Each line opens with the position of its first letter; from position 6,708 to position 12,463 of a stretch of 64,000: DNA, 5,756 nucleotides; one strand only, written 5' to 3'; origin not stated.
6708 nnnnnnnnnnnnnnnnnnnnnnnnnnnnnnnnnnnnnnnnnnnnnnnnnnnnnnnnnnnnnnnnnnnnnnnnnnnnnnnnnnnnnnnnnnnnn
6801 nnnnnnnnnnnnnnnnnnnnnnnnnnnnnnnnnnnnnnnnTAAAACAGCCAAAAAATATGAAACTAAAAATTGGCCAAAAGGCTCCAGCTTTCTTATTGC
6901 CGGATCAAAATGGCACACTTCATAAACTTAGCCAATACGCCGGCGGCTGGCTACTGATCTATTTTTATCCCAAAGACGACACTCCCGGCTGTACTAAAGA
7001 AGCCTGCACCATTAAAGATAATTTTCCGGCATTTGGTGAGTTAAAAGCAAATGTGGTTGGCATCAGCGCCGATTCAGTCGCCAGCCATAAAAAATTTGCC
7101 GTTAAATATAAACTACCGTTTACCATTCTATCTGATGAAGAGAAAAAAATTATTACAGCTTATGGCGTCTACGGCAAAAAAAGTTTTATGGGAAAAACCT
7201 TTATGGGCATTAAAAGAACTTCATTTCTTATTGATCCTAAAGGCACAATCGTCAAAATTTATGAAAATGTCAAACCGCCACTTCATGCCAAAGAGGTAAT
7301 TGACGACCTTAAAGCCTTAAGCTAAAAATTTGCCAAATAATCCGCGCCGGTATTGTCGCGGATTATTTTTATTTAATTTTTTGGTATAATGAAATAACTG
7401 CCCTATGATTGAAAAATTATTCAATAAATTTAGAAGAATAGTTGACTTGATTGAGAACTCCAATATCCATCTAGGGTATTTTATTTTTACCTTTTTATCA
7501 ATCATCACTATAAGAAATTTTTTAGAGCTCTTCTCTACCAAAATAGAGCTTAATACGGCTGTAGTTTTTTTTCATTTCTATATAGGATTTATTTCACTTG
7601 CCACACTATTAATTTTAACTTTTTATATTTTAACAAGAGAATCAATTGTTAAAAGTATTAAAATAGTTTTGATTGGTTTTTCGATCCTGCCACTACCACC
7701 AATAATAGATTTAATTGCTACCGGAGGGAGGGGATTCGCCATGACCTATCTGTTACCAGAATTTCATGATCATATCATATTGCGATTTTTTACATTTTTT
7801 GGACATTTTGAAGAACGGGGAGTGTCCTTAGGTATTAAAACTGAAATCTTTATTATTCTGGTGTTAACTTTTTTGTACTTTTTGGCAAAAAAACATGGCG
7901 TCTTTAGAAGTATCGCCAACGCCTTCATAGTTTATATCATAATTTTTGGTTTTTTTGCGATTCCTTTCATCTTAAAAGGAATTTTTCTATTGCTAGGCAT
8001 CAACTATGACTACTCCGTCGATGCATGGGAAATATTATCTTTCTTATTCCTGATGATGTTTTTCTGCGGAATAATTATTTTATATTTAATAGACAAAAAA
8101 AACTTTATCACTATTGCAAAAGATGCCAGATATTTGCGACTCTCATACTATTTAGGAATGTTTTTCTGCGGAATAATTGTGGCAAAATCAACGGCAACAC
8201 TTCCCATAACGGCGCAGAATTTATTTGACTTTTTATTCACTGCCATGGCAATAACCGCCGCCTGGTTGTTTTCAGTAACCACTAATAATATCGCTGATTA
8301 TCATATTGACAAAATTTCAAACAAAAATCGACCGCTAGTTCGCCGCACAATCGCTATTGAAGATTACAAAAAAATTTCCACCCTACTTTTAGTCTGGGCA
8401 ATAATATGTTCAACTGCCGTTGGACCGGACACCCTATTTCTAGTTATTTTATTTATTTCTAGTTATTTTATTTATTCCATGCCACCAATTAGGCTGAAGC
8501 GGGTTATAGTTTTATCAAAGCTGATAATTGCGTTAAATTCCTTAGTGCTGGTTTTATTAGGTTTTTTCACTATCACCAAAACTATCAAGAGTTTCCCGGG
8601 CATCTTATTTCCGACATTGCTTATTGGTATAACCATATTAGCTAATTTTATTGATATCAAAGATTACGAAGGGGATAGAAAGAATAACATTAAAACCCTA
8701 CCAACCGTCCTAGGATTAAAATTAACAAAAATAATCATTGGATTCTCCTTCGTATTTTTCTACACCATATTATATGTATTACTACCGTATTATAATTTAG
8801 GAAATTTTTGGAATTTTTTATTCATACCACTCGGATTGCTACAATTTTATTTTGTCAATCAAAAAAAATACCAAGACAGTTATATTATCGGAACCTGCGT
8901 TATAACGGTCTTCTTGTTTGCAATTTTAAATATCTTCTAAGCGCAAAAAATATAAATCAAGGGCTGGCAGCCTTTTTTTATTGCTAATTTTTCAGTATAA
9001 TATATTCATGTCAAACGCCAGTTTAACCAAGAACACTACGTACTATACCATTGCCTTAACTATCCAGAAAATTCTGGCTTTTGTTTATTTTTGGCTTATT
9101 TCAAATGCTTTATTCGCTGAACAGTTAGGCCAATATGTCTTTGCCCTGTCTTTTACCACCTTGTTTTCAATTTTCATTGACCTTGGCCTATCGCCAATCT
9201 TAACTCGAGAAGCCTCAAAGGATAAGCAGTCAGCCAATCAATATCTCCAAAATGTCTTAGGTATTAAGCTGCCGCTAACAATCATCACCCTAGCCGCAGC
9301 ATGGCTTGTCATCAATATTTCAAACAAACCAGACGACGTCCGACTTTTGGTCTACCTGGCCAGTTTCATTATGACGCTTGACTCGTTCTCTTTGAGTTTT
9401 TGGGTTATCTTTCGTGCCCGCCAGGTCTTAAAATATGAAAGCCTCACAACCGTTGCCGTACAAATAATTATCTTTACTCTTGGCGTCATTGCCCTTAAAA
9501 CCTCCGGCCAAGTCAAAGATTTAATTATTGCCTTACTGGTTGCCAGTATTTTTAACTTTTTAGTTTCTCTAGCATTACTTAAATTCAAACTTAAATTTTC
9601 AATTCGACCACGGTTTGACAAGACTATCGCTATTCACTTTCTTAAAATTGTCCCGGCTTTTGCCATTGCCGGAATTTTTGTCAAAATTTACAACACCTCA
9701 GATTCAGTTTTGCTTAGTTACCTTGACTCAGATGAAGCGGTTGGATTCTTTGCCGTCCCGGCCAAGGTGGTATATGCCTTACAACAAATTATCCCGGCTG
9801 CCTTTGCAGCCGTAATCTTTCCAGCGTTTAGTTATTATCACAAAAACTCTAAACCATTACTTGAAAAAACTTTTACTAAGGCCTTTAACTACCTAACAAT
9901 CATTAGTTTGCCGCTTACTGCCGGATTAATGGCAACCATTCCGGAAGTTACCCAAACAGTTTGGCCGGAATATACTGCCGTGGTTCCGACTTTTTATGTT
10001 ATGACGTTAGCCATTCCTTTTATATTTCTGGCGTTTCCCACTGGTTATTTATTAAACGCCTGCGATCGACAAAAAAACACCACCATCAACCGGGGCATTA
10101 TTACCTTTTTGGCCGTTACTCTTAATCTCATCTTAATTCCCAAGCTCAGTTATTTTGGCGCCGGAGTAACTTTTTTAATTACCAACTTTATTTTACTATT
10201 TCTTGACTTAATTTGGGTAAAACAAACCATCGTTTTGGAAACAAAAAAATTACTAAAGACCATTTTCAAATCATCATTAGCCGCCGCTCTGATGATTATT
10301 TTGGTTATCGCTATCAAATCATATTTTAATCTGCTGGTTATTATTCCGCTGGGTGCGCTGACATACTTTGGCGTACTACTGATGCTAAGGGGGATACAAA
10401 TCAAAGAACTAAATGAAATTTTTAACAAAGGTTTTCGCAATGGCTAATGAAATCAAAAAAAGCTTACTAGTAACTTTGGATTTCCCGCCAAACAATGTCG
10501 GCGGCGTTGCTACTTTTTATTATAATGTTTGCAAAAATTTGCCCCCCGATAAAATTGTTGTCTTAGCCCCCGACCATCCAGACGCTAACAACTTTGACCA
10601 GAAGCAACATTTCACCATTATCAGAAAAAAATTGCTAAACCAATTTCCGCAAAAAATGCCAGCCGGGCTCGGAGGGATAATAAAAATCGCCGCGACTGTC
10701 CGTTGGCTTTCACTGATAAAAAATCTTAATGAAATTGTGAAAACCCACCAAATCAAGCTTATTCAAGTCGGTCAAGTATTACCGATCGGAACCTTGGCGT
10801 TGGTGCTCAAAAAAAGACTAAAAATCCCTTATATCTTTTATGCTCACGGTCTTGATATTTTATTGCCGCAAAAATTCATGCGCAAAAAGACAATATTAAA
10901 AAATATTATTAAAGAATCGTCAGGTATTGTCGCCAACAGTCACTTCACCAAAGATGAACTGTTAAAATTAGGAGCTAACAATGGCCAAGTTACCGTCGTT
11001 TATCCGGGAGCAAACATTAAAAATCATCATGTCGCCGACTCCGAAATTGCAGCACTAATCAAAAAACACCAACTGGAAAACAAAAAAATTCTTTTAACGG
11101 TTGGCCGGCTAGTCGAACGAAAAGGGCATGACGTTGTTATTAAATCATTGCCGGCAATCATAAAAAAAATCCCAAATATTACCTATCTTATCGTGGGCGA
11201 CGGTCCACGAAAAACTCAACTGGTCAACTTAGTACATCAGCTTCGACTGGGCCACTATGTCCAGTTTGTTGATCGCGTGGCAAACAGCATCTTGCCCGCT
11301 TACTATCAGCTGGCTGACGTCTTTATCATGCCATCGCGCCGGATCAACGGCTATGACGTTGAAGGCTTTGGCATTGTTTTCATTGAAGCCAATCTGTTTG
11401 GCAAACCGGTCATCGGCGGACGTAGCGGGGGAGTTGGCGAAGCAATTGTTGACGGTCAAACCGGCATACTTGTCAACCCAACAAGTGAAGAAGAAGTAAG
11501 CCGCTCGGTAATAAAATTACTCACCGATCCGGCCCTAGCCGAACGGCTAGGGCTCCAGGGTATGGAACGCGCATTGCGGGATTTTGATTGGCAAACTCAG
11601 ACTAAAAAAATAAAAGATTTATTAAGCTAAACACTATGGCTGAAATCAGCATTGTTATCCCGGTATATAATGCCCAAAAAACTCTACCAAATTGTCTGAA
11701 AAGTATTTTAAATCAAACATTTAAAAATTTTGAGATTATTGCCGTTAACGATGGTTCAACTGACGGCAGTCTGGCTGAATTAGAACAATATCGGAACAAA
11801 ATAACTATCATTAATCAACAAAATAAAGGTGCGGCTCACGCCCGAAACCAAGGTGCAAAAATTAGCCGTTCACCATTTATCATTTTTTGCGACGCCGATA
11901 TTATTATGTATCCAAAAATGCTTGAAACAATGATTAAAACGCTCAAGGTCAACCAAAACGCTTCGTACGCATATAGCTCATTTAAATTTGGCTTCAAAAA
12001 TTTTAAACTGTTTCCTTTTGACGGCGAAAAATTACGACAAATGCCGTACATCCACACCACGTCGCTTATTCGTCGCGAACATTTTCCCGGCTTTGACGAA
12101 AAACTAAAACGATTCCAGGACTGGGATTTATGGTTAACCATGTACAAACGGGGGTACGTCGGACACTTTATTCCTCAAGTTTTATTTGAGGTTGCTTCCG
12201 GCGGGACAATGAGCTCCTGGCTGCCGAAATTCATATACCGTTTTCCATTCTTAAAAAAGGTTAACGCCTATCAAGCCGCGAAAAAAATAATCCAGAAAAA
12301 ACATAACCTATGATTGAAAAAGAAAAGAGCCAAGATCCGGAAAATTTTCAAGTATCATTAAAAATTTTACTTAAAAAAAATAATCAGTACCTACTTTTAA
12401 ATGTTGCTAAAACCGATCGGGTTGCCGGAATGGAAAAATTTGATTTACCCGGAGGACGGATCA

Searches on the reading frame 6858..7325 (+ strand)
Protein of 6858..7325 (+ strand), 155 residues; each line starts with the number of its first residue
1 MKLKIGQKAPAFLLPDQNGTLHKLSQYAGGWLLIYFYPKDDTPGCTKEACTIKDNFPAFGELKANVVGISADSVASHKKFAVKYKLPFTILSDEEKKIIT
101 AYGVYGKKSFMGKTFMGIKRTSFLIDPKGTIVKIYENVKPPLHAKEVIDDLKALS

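Call 6: search_protein_families(library=pfam, proteins=[window:6858-7325:+], max_evalue=10)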
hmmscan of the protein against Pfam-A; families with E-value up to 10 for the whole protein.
window:6858-7325:+ (155 aa): 4 families
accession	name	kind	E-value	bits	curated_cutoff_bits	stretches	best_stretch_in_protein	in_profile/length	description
PF00578.27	AhpC-TSA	-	1.9e-40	138.1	26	1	5-133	1-123/124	AhpC/TSA family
PF08534.16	Redoxin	-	6.1e-22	78.4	26.6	1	5-140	2-137/148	Redoxin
PF13911.12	AhpC-TSA_2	-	0.051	14.4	27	1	54-106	4-56/114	AhpC/TSA antioxidant enzyme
PF10802.14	DUF2540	-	0.062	13.8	25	1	65-104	22-60/75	Protein of unknown function (DUF2540)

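Call 71: search_protein_families(library=ncbifam, proteins=[window:6858-7325:+], max_evalue=1e-8)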
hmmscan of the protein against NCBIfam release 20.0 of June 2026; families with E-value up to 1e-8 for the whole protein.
window:6858-7325:+ (155 aa): 9 families
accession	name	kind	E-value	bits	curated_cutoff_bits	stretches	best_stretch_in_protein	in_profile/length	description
NF006960.0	PRK09437.1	equivalog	3.8e-48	163.3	140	1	2-152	3-153/156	thioredoxin-dependent thiol peroxidase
NF053650.1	PerredPrxQDein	equivalog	7.5e-48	162.3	260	1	10-152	2-143/148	thioredoxin-dependent peroxiredoxin PrxQ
NF040737.1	peroxi_PrxU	equivalog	3.3e-22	79.3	270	1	2-153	35-191/233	thioredoxin-dependent peroxiredoxin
NF009668.0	PRK13189.1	equivalog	1.1e-17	64.1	211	1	3-134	10-142/224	peroxiredoxin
NF009669.0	PRK13190.1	equivalog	1.8e-17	63.2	261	1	1-140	1-140/203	putative peroxiredoxin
NF002854.0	PRK03147.1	subfamily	7.7e-14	52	170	1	2-136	35-157/176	thiol-disulfide oxidoreductase ResA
NF009670.0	PRK13191.1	equivalog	4.2e-13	49.3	374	1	5-139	9-145/215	putative peroxiredoxin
NF010122.0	PRK13599.1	equivalog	1.8e-12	47.1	456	1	5-154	9-160/220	peroxiredoxin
TIGR03137.1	AhpC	equivalog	7e-12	45.5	272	1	22-153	22-154/187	alkyl hydroperoxide reductase subunit C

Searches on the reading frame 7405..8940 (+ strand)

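Call 57: search_protein_families(library=pfam, proteins=[window:7405-8940:+], max_evalue=0.000001)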
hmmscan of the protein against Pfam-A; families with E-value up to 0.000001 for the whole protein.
window:7405-8940:+ (511 aa): 1 family
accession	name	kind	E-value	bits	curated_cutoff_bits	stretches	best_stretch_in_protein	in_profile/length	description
PF01040.23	UbiA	-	4.3e-31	108.5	34.2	1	272-484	18-228/250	UbiA prenyltransferase family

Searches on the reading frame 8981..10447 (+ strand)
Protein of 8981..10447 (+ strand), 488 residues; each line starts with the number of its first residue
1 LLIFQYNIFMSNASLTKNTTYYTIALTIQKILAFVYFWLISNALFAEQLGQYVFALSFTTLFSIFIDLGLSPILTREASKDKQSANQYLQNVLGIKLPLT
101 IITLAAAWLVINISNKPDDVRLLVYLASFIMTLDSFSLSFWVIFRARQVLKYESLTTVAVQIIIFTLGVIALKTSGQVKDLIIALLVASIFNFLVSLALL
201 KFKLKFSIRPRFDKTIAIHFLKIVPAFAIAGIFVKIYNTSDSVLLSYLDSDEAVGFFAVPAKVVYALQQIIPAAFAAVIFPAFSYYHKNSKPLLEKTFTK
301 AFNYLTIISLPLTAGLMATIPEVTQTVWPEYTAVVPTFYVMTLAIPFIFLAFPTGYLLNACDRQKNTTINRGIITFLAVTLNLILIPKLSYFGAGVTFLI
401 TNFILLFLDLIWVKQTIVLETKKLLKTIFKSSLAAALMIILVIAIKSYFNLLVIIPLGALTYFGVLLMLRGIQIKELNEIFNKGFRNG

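Call 57: search_protein_families(library=pfam, proteins=[window:8981-10447:+], max_evalue=0.000001)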
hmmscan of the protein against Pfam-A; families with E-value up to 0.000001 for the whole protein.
window:8981-10447:+ (488 aa): 2 families
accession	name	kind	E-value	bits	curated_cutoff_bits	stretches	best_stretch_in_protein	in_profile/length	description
PF01943.22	Polysacc_synt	-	1.1e-36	127.1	28.2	1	15-286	1-273/274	Polysaccharide biosynthesis protein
PF13440.11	Polysacc_synt_3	-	3.9e-20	72.7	23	1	47-327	9-283/293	Polysaccharide biosynthesis protein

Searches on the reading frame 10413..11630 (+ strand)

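Call 57: search_protein_families(library=pfam, proteins=[window:10413-11630:+], max_evalue=0.000001)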
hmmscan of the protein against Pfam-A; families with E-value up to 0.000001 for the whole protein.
window:10413-11630:+ (405 aa): 4 families
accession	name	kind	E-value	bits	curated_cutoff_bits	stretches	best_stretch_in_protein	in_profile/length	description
PF00534.26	Glycos_transf_1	-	1.4e-41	142.3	26.4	1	216-382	6-168/172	Glycosyl transferases group 1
PF13692.12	Glyco_trans_1_4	-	1.3e-32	113.4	27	1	225-372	2-142/142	Glycosyl transferases group 1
PF13439.12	Glyco_transf_4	-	2.6e-18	67.1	28.5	1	29-202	1-168/170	Glycosyltransferase Family 4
PF13579.12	Glyco_trans_4_4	-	5.8e-07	30.4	29.7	0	96-199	54-158/158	Glycosyl transferase 4-like domain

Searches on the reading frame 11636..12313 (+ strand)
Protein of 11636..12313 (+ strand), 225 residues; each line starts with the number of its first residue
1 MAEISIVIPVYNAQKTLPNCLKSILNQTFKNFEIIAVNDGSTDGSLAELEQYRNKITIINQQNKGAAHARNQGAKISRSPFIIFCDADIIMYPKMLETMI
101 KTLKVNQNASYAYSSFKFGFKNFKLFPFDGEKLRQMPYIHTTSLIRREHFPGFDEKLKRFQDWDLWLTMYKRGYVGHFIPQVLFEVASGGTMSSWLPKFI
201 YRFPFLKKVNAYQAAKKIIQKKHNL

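Call 57: search_protein_families(library=pfam, proteins=[window:11636-12313:+], max_evalue=0.000001)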
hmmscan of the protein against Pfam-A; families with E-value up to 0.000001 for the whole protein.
window:11636-12313:+ (225 aa): 3 families
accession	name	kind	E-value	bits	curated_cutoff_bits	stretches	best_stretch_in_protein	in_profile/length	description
PF00535.33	Glycos_transf_2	-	1.1e-34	120.2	23.3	1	5-130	1-130/168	Glycosyl transferase family 2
PF10111.15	Glyco_tranf_2_2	-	6.4e-16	59.1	27.3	1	5-118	1-126/276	Glycosyltransferase like family 2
PF13641.12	Glyco_tranf_2_3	-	2.4e-11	44.5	27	1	4-185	3-210/230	Glycosyltransferase like family 2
